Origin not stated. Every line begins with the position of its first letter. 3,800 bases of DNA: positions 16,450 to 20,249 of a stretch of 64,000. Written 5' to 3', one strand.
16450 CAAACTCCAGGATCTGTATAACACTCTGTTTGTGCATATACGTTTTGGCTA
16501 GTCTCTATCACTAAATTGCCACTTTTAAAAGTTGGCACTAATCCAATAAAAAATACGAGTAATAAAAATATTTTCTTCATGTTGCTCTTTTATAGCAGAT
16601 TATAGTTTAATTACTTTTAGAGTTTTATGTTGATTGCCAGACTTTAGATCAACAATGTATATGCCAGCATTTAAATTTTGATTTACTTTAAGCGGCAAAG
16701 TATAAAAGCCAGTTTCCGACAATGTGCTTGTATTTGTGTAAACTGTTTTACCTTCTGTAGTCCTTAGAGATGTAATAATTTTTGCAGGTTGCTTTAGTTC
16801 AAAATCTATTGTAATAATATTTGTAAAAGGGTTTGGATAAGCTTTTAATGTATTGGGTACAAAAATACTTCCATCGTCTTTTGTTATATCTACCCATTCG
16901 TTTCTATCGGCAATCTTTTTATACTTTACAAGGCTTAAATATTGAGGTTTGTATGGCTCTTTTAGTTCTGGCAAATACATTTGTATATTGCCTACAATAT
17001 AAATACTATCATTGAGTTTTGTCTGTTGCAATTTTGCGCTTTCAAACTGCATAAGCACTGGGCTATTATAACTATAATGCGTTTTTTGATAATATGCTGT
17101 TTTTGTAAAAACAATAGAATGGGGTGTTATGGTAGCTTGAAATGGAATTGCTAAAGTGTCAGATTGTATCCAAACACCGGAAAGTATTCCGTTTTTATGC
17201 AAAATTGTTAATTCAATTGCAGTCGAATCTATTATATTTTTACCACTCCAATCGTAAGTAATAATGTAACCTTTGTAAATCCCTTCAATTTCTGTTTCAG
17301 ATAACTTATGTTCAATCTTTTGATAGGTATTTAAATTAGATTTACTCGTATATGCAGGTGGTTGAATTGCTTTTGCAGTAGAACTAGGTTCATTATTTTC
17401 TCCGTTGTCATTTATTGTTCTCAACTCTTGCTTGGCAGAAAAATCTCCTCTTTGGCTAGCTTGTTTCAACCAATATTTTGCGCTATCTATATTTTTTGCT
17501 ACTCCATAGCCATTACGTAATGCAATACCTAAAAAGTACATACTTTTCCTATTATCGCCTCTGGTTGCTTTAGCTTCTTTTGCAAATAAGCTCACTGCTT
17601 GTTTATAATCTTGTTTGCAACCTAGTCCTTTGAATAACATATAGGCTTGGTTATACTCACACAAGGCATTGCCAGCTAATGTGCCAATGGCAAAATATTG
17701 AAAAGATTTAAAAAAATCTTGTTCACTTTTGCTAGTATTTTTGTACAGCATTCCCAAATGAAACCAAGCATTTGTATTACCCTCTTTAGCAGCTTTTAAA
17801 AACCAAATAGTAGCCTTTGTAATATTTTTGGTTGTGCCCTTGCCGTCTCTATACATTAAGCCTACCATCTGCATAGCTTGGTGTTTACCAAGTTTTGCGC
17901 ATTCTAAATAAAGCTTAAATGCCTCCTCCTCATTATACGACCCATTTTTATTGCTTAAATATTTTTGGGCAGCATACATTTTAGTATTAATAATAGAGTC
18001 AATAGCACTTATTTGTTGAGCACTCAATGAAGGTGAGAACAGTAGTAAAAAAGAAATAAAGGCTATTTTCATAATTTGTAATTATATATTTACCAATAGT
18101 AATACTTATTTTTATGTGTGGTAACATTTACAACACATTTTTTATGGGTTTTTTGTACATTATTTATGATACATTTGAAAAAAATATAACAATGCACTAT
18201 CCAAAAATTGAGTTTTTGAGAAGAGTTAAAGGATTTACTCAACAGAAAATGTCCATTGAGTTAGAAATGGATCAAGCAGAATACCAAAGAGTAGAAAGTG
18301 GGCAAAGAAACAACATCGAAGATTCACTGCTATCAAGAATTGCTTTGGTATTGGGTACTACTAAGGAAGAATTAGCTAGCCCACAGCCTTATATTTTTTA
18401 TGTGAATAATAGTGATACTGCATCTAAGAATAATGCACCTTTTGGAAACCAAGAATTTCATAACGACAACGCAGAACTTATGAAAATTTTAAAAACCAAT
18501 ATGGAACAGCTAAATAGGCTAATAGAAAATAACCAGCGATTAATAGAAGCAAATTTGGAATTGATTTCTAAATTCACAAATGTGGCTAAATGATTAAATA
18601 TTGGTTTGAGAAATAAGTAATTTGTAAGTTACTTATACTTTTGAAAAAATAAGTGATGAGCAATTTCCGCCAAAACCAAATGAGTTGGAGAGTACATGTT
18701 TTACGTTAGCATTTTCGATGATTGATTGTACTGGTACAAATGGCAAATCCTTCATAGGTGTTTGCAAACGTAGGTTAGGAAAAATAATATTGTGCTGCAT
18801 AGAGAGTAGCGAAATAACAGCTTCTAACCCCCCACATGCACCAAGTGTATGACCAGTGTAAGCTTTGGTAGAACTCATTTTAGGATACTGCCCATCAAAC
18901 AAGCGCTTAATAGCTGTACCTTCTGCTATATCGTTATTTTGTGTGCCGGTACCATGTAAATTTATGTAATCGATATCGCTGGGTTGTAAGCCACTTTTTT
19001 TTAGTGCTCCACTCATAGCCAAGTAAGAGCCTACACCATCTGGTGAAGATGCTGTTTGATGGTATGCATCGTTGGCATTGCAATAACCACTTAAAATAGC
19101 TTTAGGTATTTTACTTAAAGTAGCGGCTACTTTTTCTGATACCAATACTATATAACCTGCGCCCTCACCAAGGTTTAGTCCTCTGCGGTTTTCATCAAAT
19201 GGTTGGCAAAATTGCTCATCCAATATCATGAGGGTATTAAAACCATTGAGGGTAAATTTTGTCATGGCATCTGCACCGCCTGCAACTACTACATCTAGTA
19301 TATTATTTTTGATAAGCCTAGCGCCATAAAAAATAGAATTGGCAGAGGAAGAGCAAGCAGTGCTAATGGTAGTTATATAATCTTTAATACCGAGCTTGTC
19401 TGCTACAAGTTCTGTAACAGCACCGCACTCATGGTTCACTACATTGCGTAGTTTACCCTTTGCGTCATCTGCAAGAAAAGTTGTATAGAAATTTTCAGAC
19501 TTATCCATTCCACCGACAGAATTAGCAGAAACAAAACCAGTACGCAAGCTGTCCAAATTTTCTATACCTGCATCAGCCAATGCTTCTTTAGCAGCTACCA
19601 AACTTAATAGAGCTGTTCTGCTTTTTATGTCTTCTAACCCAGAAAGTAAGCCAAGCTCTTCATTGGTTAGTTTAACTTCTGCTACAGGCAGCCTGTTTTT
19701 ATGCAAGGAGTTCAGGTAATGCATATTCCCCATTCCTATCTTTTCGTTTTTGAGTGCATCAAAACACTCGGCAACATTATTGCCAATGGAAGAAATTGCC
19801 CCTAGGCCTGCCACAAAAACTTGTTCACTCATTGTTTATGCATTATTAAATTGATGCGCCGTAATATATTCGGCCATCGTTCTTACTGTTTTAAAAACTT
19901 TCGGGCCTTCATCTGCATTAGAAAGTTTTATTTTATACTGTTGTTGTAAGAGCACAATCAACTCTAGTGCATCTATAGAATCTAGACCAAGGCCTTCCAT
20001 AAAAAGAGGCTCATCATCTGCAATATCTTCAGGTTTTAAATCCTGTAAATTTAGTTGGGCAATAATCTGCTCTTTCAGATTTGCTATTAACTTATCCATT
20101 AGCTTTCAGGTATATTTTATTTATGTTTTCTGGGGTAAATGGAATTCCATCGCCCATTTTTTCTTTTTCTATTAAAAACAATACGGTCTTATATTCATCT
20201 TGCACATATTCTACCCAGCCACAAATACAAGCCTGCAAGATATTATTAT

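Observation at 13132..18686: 5.4-kb AT-rich island inserted inside the pigment cluster, flanked by 56-bp direct repeats that duplicate the 3' end of a KS gene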

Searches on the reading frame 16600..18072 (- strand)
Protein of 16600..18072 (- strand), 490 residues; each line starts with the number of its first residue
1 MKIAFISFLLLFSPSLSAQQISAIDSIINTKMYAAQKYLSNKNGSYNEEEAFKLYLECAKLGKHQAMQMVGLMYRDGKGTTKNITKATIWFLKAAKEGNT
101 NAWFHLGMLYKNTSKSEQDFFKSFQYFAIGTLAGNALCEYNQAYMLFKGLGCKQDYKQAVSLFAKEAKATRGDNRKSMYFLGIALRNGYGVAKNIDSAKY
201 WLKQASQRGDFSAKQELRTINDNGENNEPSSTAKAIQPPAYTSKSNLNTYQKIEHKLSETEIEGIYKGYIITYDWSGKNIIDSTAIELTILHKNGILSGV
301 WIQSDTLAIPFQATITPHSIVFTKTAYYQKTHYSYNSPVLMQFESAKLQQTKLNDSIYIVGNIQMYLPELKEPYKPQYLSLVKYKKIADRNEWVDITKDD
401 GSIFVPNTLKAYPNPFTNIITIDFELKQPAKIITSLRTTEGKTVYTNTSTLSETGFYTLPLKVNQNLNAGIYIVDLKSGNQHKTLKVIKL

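Call 6: search_protein_families(library=pfam, proteins=[window:16600-18072:-], max_evalue=0.01)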
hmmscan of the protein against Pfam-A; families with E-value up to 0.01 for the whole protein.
window:16600-18072:- (490 aa): 3 families
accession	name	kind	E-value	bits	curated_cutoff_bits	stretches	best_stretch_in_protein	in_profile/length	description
PF08238.18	Sel1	-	1.3e-20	73.5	30.7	3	65-99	2-36/36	Sel1 repeat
PF18962.6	Por_Secre_tail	-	8.2e-08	32.9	27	1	412-488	2-74/75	Secretion system C-terminal sorting domain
PF01835.25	MG2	-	0.006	17.4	32.8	0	433-481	37-85/96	MG2 domain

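Call 23: search_protein_families(library=ncbifam, proteins=[window:16600-18072:-], max_evalue=0.1)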
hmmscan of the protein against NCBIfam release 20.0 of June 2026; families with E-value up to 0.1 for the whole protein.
window:16600-18072:- (490 aa): 5 families
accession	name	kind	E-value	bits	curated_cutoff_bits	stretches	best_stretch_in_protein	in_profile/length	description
NF033786.1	phenyl_MerG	equivalog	1.1e-08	35.4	350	1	57-112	58-113/217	phenylmercury resistance protein MerG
TIGR04183.1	Por_Secre_tail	domain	1.8e-08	34.2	23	1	412-489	2-71/72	T9SS type A sorting domain-containing protein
NF038113.1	T9SSA_dep_M36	equivalog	2.2e-06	26.1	885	1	407-488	791-867/869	T9SS-dependent M36 family metallopeptidase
NF038194.1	AlgK_TPR_lipo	equivalog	5.6e-06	25.3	700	2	55-171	288-403/448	alginate biosynthesis TPR repeat lipoprotein AlgK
NF047621.1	FlgprotMotXVib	equivalog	0.00017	21.1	330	0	56-127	99-171/211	flagellar protein MotX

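Call 24: search_protein_families(library=padloc, proteins=[window:16600-18072:-], max_evalue=0.1)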
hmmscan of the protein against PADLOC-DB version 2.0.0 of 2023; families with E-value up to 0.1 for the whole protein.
window:16600-18072:- (490 aa): 0 families

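Call 25: search_protein_families(library=phrogs, proteins=[window:16600-18072:-], max_evalue=0.1)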
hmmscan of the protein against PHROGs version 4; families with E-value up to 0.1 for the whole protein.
window:16600-18072:- (490 aa): 1 family
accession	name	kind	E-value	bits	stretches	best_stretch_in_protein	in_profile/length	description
phrog_8741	-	unknown function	3.4e-31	109.8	1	38-235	84-278/380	-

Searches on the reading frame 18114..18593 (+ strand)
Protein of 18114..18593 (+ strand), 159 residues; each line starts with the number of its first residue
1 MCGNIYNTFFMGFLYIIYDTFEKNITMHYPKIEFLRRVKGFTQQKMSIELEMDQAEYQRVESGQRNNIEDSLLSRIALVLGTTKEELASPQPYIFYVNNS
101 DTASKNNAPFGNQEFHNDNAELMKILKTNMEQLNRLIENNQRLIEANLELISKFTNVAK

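Call 6: search_protein_families(library=pfam, proteins=[window:18114-18593:+], max_evalue=0.01)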
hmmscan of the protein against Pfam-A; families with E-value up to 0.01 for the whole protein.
window:18114-18593:+ (159 aa): 4 families
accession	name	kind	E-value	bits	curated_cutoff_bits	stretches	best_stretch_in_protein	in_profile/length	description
PF13560.12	HTH_31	-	0.0001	23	27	1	35-88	9-62/64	Helix-turn-helix domain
PF01381.28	HTH_3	-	0.00046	20.6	23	1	39-87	8-55/55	Helix-turn-helix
PF12844.13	HTH_19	-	0.0022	18.3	30.2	1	31-87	3-58/64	Helix-turn-helix domain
PF24669.2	Ddi2_HDD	-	0.003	18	32.8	1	118-157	2-42/66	Ddi2 HDD domain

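Call 23: search_protein_families(library=ncbifam, proteins=[window:18114-18593:+], max_evalue=0.1)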
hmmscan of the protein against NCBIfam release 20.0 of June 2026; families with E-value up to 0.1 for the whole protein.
window:18114-18593:+ (159 aa): 4 families
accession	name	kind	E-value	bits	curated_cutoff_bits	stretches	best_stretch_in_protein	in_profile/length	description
NF041951.1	phage_RstR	subfamily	7.5e-06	26.2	80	1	31-88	6-62/108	RstR family transcriptional repressor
NF008267.0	PRK11039.1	equivalog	0.037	14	195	1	113-143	3-33/141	DUF1249 family protein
TIGR03830.1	CxxCG_CxxCG_HTH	subfamily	0.058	13.2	61.8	0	23-65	61-103/127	type II TA system antitoxin MqsA family protein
NF049845.1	Xre_ParS_antitoxin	subfamily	0.099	12.8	90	0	114-158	13-57/112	type II RES/Xre toxin-antitoxin system antitoxin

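Call 24: search_protein_families(library=padloc, proteins=[window:18114-18593:+], max_evalue=0.1)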
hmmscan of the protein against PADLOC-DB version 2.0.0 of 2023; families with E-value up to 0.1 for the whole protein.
window:18114-18593:+ (159 aa): 4 families
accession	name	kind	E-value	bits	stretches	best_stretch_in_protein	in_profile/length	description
PDLC02926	HTH_VI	-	7e-05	21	1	32-82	6-55/92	-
PDLC04142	capH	-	0.00016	20.6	1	31-89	10-67/103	capH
PDLC03665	Control_protein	-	0.00056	18.1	1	31-87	12-68/77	control protein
PDLC03953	RmrA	-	0.026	11.7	1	31-83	9-60/373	-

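Call 25: search_protein_families(library=phrogs, proteins=[window:18114-18593:+], max_evalue=0.1)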
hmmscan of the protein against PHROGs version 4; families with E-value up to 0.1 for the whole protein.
window:18114-18593:+ (159 aa): 8 families
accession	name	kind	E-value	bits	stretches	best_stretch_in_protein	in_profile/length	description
phrog_8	-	transcription regulation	1.3e-06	29.1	1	29-138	165-254/346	transcriptional regulator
phrog_4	-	transcription regulation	3.8e-05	23.9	1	31-98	140-202/400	transcriptional repressor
phrog_3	-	transcription regulation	4.3e-05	24.4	1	25-116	86-170/430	transcriptional repressor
phrog_7241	-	transcription regulation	0.00082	20.4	1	32-88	66-121/122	transcriptional regulator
phrog_955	-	DNA, RNA and nucleotide metabolism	0.0011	19.7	1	35-65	32-62/142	HTH DNA binding protein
phrog_35195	-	unknown function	0.0052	17.4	1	32-89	7-64/159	-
phrog_2328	-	transcription regulation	0.0084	16.9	1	34-85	22-72/128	transcriptional repressor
phrog_5823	-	transcription regulation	0.014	15.6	1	31-89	10-68/404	transcriptional regulator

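Call 73: find_homologous_proteins(query=window:18114-18593:+, max_evalue=0.001)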
Query window:18114-18593:+ (159 aa): 2 proteins with E <= 0.001 among 19 candidates.
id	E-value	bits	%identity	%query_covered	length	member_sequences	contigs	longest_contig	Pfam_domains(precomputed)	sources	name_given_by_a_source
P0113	2.3e-98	344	100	100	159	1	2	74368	-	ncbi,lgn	-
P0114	2.4e-47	178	64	81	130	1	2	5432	PF12844.14,PF01381.29,PF13560.13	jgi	jgi:transcriptional regulator with XRE-family HTH domain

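Call 74: find_encoding_contigs(protein=P0114, flank=10000, max_places=6)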
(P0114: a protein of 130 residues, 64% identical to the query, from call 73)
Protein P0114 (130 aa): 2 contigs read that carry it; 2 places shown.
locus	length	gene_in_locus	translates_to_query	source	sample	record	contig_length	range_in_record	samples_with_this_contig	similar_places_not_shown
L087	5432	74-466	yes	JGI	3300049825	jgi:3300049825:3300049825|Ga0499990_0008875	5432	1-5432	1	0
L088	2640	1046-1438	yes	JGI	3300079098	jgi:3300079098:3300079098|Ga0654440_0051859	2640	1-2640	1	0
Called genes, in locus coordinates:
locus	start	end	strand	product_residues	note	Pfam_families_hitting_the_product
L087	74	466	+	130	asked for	PF12844:HTH_19, PF01381:HTH_3, PF13560:HTH_31 (weak)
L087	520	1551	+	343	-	PF04055:Radical_SAM, PF13186:SPASM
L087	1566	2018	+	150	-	PF01047:MarR (weak), PF12802:MarR_2 (weak)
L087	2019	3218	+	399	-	PF02638:GHL10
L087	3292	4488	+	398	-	PF00155:Aminotran_1_2, PF01041:DegT_DnrJ_EryC1, PF01053:Cys_Met_Meta_PP (weak)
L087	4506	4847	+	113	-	-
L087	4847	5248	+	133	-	PF04116:FA_hydroxylase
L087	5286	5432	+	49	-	?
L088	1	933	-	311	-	?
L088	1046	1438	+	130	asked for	PF12844:HTH_19, PF01381:HTH_3, PF13560:HTH_31 (weak)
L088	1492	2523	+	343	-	PF04055:Radical_SAM, PF13186:SPASM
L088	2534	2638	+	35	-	?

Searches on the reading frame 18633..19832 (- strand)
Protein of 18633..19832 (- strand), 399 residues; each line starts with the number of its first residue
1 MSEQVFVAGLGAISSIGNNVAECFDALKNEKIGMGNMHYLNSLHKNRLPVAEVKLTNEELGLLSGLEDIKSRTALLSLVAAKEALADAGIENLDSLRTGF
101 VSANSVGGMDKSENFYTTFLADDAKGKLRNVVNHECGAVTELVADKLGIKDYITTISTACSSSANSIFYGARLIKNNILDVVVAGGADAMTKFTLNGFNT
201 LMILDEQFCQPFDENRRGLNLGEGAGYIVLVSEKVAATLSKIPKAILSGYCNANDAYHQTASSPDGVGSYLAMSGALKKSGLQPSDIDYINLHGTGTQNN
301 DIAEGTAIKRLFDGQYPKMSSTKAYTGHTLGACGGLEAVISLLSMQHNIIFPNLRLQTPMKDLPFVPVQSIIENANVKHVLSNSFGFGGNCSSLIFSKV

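Call 6: search_protein_families(library=pfam, proteins=[window:18633-19832:-], max_evalue=0.01)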
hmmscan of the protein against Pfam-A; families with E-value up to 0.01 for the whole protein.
window:18633-19832:- (399 aa): 3 families
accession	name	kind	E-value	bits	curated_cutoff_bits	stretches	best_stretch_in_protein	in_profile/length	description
PF02801.28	Ketoacyl-synt_C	-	6.8e-29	100.7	20.8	1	245-356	2-118/119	Beta-ketoacyl synthase, C-terminal domain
PF00109.32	ketoacyl-synt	-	3.7e-22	79.6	20.8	1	3-234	2-250/252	Beta-ketoacyl synthase, N-terminal domain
PF00108.29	Thiolase_N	-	8.2e-07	29.1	26.4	1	142-193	65-118/260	Thiolase, N-terminal domain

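Call 12: find_related_loci(query=window:18633-19832:-, collection=genome_contigs, flank=10000)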
Query window:18633-19832:- (399 aa) in genome_contigs; peptide patterns used: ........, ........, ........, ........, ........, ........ (x = any residue, [..] = any of these).
88 stretches matched a pattern; 56 encode a relative of the query (tblastn E <= 1e-3); 56 distinct loci.
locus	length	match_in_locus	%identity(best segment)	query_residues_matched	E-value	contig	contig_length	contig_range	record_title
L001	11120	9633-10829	81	1-399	0e+0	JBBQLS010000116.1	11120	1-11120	MAG: Chitinophagales bacterium isolate Co_metawrap_482 Cmw_482_k141_26327205_length_11120_cov_58.0000, whole genome shot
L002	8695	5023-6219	81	1-399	0e+0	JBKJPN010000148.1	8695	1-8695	MAG: Ferruginibacter sp. isolate ant_bin.460 k117_2653585, whole genome shotgun sequence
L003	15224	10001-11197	80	1-399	0e+0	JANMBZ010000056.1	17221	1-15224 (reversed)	MAG: Chitinophagaceae bacterium isolate OTE_1_metabat_222 OTE_1_k141_2254400, whole genome shotgun sequence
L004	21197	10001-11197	81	1-399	0e+0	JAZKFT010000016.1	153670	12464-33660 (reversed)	MAG: Bacteroidota bacterium isolate DC_RB_04_SPN110320-bin015_1 DCRB04SPN_B015_1_000000000016, whole genome shotgun sequ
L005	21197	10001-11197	80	1-399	0e+0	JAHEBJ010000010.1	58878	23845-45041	MAG: Sphingobacteriales bacterium isolate Ww137 NODE_744_length_58878_cov_8.505863, whole genome shotgun sequence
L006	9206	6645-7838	80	2-399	0e+0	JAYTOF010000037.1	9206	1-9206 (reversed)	MAG: Chitinophagaceae bacterium isolate GFS_4042 GFS_4042_36, whole genome shotgun sequence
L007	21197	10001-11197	80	1-399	0e+0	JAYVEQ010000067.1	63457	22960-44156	MAG: Chitinophagaceae bacterium isolate GL35_DN_metabinner_2 GL35_DN_metabinner_2_66, whole genome shotgun sequence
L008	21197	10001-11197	80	1-399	0e+0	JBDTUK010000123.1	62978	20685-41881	MAG: Ferruginibacter sp. isolate cluster3_bin.42 NODE_1018_length_62978_cov_8.927705, whole genome shotgun sequence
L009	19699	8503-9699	81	1-399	0e+0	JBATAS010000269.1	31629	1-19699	MAG: Ferruginibacter sp. isolate MFD10514_ilm_asm_bin33 k127_11514, whole genome shotgun sequence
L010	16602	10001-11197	79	1-399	0e+0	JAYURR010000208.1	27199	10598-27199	MAG: Chitinophagaceae bacterium isolate GL116_DN_metabinner_6 GL116_DN_metabinner_6_207, whole genome shotgun sequence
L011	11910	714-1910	79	1-399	0e+0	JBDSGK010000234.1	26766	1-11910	MAG: Ferruginibacter sp. isolate cluster1_bin.250 k127_5447484, whole genome shotgun sequence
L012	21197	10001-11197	80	1-399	0e+0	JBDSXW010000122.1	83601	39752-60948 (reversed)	MAG: Chitinophagaceae bacterium isolate cluster1_bin.660 k127_8797319, whole genome shotgun sequence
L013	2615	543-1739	80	1-399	0e+0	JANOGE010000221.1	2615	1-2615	MAG: Chitinophagaceae bacterium isolate SOY_64_metabat_276 SOY_64_k141_4202214, whole genome shotgun sequence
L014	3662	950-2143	79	2-399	0e+0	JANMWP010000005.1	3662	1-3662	MAG: Chitinophagaceae bacterium isolate OTE_88_metabat_263 OTE_88_k141_3122270, whole genome shotgun sequence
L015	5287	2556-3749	80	2-399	0e+0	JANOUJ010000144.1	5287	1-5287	MAG: Chitinophagaceae bacterium isolate VAR_39_metabat_163 VAR_39_k141_4357466, whole genome shotgun sequence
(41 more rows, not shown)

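Call 19: find_encoding_contigs(protein=window:18633-19832:-, flank=10000, max_places=10)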
Protein window:18633-19832:- (399 aa): no gene with exactly this product is on record in the collection.

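Call 88: search_protein_families(library=ncbifam, proteins=[window:18633-19832:-], max_evalue=0.00001)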
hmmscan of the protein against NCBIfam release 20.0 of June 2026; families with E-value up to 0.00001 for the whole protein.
window:18633-19832:- (399 aa): 21 families
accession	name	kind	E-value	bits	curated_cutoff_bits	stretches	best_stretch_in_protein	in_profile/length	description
NF006618.0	PRK09185.1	subfamily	3.6e-93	312.7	407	1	3-398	3-392/394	beta-ketoacyl-ACP synthase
TIGR03150.1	fabF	equivalog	5.3e-80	269.1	493.75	1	4-396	2-406/407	beta-ketoacyl-ACP synthase II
NF005589.0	PRK07314.1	subfamily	2.7e-78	263.6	387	1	3-399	4-412/413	beta-ketoacyl-ACP synthase II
NF004970.0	PRK06333.1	subfamily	5.4e-67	226.5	525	1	3-398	4-421/424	beta-ketoacyl-ACP synthase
NF058662.1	cispenta_AmcF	equivalog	2.8e-62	210.8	325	1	4-397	1-368/369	cispentacin biosynthesis acyltransferase subunit AmcF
NF004618.0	PRK05952.1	equivalog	6.2e-62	209.7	455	1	4-397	3-381/384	beta-ketoacyl-ACP synthase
NF006274.0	PRK08439.1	equivalog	2.3e-59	201.2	621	1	4-399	3-406/406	beta-ketoacyl-ACP synthase II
NF006587.0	PRK09116.1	equivalog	1.8e-56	191.6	470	1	4-398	3-406/408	beta-ketoacyl-ACP synthase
NF005076.0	PRK06501.1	equivalog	5.5e-55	187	629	1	5-397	13-421/425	beta-ketoacyl-ACP synthase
NF005490.0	PRK07103.1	equivalog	3.8e-53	181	445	1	2-398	3-412/414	polyketide beta-ketoacyl:acyl carrier protein synthase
NF006434.0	PRK08722.1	equivalog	7.5e-51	173.3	759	1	4-398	5-413/414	beta-ketoacyl-ACP synthase II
NF005935.0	PRK07967.1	equivalog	1.4e-49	169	630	1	4-398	3-403/406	beta-ketoacyl-ACP synthase I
NF005916.1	PRK07910.1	equivalog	4.1e-46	157.8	560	1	4-398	13-417/418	KasA/KasB family beta-ketoacyl-ACP synthase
NF053555.1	prodigi_MBC_PigJ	equivalog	9.8e-22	77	900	1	140-392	493-752/759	prodigiosin MBC biosynthesis protein PigJ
NF045894.1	PKS_plus_SDR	equivalog_domain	1.4e-21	76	1740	1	129-363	142-383/1515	type I polyketide synthase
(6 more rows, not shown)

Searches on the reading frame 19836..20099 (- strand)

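Call 6: search_protein_families(library=pfam, proteins=[window:19836-20099:-], max_evalue=0.01)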
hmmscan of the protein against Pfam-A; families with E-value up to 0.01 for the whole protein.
window:19836-20099:- (87 aa): 1 family
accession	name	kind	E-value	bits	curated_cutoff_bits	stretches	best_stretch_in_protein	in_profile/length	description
PF00550.31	PP-binding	-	7.3e-10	39.4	20.8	1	21-78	13-66/67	Phosphopantetheine attachment site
